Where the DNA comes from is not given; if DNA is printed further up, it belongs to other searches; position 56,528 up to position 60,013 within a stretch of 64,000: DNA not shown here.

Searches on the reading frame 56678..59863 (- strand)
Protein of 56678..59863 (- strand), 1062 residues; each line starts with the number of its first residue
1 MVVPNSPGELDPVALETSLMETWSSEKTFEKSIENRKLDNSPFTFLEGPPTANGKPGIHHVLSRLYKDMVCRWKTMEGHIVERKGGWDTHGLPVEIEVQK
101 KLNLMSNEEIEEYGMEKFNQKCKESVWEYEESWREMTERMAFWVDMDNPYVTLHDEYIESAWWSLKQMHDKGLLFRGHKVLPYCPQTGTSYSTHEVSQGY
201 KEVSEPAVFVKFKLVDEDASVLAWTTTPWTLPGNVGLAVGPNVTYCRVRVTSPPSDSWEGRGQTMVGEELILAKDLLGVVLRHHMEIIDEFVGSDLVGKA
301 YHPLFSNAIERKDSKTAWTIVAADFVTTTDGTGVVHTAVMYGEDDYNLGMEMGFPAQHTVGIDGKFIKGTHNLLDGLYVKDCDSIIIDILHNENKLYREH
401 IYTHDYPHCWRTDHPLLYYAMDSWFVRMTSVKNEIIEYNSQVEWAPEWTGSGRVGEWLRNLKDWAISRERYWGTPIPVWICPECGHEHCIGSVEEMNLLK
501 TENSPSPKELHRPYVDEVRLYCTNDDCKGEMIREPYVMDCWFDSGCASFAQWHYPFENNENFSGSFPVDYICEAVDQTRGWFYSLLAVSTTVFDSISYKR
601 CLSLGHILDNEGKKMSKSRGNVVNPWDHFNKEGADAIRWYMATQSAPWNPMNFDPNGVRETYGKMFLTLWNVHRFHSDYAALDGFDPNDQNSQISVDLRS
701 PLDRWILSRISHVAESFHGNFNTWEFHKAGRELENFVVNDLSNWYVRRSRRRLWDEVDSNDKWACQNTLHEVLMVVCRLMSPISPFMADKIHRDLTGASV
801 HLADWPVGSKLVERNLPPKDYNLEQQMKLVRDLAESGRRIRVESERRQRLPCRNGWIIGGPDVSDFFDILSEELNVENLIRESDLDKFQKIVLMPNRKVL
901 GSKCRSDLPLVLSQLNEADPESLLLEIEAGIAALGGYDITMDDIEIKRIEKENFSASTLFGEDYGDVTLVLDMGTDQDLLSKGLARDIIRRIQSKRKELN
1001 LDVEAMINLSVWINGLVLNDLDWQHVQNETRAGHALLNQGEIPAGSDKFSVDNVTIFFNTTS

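Call 77: search_protein_families(library=pfam, proteins=[window:56678-59863:-], max_evalue=0.00001)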
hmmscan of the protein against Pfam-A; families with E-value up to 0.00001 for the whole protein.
window:56678-59863:- (1062 aa): 4 families
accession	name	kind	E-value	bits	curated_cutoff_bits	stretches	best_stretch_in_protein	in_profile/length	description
PF00133.28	tRNA-synt_1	-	3.4e-119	398.7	22.7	1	19-649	2-409/414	tRNA synthetases class I (I, L, M and V)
PF08264.19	Anticodon_1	-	2.4e-30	105.8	25.1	1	703-852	1-144/148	Anticodon-binding domain of tRNA ligase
PF19302.4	DUF5915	-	2.6e-18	66.7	27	1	868-1032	2-167/195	Domain of unknown function (DUF5915)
PF09334.17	tRNA-synt_1g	-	1.5e-17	63.9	20.1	0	607-658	320-371/391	tRNA synthetases class I (M)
